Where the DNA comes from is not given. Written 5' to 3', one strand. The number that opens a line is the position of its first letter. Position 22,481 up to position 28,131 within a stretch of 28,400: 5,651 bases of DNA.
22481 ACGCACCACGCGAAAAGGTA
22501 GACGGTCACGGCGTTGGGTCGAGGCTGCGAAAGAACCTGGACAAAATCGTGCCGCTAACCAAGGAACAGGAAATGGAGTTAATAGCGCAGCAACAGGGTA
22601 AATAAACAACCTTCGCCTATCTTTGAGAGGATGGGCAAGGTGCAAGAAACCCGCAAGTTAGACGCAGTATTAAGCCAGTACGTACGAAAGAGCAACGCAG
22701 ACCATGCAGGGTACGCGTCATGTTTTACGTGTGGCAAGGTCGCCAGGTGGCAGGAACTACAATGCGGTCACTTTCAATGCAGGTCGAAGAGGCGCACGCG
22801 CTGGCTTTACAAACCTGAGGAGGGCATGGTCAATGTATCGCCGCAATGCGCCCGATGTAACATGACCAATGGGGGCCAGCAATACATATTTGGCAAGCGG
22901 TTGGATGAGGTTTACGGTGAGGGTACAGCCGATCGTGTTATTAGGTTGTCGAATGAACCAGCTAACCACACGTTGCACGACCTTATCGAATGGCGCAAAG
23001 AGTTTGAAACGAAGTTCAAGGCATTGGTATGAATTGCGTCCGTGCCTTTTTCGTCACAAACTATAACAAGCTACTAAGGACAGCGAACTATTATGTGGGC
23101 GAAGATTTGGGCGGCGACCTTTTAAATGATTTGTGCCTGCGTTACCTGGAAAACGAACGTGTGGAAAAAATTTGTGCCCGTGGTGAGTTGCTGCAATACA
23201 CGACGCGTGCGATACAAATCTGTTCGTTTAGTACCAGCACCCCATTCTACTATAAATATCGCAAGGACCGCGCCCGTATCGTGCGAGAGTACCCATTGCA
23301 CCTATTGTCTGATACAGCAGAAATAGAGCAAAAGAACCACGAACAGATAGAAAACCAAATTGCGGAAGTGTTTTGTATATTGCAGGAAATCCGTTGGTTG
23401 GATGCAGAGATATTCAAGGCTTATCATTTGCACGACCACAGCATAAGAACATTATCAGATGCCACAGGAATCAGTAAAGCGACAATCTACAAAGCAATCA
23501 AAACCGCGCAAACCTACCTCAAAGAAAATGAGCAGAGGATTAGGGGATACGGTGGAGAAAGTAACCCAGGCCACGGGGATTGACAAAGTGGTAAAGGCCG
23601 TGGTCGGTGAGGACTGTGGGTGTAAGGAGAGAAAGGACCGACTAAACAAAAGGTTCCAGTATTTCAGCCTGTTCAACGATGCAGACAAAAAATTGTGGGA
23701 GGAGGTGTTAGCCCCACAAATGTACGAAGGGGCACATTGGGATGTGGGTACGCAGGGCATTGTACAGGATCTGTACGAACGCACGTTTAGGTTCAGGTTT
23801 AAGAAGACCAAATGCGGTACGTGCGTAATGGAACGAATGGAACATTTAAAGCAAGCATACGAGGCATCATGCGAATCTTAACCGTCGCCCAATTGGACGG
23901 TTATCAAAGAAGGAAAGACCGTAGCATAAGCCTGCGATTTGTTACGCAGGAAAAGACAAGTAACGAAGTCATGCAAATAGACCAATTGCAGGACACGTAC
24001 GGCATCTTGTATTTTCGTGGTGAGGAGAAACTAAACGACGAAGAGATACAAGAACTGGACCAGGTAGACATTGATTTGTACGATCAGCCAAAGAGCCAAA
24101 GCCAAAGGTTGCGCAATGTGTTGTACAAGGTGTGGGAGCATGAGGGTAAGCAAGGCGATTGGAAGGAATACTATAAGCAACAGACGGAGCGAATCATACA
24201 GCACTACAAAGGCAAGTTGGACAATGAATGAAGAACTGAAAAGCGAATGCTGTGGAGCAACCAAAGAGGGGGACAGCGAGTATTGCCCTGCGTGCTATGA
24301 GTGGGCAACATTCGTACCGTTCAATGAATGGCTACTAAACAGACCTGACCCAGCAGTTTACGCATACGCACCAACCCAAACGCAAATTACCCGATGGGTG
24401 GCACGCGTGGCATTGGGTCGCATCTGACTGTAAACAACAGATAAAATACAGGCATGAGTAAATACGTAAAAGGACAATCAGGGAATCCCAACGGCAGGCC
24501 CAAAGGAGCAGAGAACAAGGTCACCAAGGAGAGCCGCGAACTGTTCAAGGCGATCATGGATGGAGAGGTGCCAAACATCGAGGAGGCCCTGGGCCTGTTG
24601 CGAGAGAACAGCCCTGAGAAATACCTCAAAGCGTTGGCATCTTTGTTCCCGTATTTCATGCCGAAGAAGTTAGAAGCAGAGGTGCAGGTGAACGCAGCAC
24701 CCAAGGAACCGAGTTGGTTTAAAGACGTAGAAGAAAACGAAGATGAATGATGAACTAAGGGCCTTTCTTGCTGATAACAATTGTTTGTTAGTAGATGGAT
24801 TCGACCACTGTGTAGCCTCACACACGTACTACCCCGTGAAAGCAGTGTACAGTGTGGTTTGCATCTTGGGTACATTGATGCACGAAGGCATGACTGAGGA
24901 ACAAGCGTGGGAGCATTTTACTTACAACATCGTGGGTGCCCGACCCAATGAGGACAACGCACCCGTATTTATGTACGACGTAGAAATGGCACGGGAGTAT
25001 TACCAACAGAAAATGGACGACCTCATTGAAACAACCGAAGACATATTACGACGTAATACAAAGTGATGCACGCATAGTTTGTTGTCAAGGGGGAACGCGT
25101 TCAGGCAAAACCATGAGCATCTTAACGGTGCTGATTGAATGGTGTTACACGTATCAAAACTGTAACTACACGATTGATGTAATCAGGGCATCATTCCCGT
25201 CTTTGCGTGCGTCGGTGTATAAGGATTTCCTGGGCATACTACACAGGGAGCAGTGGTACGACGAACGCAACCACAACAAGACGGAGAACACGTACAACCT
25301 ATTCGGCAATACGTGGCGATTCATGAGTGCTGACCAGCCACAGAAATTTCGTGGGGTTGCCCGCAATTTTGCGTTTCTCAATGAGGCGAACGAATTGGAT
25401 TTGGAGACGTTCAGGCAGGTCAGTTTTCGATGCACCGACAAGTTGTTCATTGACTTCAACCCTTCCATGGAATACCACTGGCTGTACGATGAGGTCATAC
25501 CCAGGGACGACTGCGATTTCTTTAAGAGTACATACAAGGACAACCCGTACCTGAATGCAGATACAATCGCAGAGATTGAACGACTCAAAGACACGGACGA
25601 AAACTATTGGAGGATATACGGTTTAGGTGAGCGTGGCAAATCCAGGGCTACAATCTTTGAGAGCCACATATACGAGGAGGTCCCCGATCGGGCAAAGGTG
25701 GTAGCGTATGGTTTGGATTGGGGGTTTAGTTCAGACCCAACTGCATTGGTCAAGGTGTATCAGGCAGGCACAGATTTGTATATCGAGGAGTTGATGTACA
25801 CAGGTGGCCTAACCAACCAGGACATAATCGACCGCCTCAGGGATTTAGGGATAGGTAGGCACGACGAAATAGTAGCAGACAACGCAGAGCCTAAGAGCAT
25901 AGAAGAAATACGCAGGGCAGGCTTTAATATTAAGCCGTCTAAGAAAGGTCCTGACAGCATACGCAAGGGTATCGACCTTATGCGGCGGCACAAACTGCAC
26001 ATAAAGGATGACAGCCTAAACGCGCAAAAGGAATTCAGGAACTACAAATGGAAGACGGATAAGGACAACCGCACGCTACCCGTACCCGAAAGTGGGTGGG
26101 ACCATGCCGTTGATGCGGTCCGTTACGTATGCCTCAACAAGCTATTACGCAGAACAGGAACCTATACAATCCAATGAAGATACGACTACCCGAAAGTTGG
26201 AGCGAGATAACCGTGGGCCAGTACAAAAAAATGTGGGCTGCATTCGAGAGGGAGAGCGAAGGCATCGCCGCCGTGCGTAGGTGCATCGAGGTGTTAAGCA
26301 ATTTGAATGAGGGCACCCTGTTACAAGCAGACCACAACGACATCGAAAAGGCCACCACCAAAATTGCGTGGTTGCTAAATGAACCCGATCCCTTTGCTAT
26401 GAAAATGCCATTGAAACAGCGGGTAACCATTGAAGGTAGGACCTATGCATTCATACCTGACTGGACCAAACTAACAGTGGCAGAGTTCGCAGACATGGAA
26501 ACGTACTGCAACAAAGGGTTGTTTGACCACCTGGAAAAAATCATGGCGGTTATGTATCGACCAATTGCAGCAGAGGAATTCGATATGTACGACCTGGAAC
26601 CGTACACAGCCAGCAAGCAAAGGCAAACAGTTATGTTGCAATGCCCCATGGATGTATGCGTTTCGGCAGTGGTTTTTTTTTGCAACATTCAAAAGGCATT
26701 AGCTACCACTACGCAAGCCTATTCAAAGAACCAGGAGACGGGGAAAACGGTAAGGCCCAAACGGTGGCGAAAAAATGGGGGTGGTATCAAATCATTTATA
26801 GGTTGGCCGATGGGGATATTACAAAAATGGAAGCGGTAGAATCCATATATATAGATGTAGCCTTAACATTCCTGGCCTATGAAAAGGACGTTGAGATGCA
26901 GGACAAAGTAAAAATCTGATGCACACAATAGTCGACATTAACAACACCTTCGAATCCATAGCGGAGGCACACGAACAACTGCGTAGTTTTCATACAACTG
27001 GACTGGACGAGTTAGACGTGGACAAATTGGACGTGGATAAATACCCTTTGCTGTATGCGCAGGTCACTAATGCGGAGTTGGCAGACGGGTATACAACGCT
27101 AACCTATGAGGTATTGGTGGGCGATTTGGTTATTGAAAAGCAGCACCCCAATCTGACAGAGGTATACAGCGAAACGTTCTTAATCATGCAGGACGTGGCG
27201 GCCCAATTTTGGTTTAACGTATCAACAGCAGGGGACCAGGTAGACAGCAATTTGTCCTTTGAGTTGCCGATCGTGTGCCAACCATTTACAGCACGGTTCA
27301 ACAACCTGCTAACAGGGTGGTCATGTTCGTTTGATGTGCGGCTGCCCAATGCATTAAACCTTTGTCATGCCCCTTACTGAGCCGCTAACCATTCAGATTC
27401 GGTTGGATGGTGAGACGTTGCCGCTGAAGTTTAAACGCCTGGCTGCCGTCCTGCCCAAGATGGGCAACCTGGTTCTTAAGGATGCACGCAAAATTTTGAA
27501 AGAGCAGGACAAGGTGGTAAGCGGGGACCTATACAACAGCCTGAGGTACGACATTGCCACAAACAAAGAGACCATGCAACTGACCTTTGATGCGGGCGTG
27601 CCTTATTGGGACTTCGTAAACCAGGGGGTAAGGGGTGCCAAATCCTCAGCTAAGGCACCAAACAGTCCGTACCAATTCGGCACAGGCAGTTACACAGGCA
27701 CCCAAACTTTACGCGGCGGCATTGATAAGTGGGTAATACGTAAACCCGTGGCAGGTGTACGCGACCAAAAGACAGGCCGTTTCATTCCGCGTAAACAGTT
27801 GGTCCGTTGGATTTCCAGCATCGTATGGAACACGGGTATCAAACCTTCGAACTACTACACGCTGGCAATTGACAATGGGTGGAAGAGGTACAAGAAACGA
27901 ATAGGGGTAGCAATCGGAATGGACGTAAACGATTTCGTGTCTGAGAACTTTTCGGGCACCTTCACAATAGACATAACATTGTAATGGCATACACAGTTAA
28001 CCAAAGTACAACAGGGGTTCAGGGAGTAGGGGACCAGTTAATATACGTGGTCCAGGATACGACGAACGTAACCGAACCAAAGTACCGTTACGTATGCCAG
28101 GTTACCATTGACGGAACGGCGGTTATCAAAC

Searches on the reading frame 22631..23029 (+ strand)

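Call 89: search_protein_families(library=phrogs, proteins=[window:22631-23029:+], max_evalue=0.001)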
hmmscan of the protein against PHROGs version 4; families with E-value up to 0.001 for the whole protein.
window:22631-23029:+ (133 aa): 2 families
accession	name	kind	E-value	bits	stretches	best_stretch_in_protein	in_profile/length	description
phrog_5034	-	DNA, RNA and nucleotide metabolism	1.9e-19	71.1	1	5-132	13-130/138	NinG/ Rap DNA junction specific endonuclease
phrog_171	-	DNA, RNA and nucleotide metabolism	1.2e-05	26.2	1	11-132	111-221/452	NinG/ Rap DNA junction specific endonuclease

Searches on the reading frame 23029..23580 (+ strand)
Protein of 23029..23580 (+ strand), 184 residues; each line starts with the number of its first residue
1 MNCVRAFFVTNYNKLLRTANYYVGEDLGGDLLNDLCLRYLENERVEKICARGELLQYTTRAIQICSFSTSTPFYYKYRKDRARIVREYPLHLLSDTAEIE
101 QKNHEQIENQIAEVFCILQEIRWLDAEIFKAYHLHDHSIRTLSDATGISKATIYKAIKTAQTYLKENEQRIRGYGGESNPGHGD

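Call 89: search_protein_families(library=phrogs, proteins=[window:23029-23580:+], max_evalue=0.001)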
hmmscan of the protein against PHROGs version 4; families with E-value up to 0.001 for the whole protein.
window:23029-23580:+ (184 aa): 1 family
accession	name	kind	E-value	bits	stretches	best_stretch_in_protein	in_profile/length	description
phrog_686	-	DNA, RNA and nucleotide metabolism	0.00021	22.5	1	124-161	37-73/76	HTH DNA binding protein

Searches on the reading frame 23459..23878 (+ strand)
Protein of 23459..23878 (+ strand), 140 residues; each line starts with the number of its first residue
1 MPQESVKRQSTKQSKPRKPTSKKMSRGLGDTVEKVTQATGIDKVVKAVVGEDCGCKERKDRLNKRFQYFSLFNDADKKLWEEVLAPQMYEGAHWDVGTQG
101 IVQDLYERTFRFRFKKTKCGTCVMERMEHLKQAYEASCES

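Call 89: search_protein_families(library=phrogs, proteins=[window:23459-23878:+], max_evalue=0.001)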
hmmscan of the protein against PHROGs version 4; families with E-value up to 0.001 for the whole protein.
window:23459-23878:+ (140 aa): 1 family
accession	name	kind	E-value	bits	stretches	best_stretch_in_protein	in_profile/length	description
phrog_32048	-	unknown function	6.2e-06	27.5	1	20-122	6-99/119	-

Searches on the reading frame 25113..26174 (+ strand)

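Call 24: search_protein_families(library=pfam, proteins=[window:25113-26174:+], max_evalue=0.01)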
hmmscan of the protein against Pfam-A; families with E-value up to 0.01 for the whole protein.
window:25113-26174:+ (354 aa): 2 families
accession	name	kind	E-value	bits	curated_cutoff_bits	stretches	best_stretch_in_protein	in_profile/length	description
PF04466.19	Terminase_3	-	1.6e-18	67.5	23.2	1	23-173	36-201/201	Phage terminase large subunit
PF17288.8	Terminase_3C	-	4.4e-15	56.8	26.7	1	202-338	1-151/155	Terminase RNAseH like domain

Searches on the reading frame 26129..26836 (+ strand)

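Call 24: search_protein_families(library=pfam, proteins=[window:26129-26836:+], max_evalue=0.01)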
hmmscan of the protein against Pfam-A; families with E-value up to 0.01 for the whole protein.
window:26129-26836:+ (236 aa): 0 families

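Call 89: search_protein_families(library=phrogs, proteins=[window:26129-26836:+], max_evalue=0.001)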
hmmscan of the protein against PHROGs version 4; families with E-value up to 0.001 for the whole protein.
window:26129-26836:+ (236 aa): 1 family
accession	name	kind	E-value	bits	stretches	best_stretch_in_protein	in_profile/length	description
phrog_32199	-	unknown function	3.1e-12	48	1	16-206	1-172/175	-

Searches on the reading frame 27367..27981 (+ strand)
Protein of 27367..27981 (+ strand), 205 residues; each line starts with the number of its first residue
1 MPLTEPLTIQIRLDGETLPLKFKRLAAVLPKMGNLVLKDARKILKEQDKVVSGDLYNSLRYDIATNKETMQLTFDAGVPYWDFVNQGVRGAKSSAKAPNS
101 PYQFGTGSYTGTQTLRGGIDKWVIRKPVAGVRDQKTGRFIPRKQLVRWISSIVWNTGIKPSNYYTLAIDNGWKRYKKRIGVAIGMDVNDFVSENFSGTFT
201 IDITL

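Call 89: search_protein_families(library=phrogs, proteins=[window:27367-27981:+], max_evalue=0.001)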
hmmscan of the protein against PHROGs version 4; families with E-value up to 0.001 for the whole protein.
window:27367-27981:+ (205 aa): 1 family
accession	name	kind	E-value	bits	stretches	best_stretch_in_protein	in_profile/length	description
phrog_29822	-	unknown function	3.3e-17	64.4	1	29-186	7-155/162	-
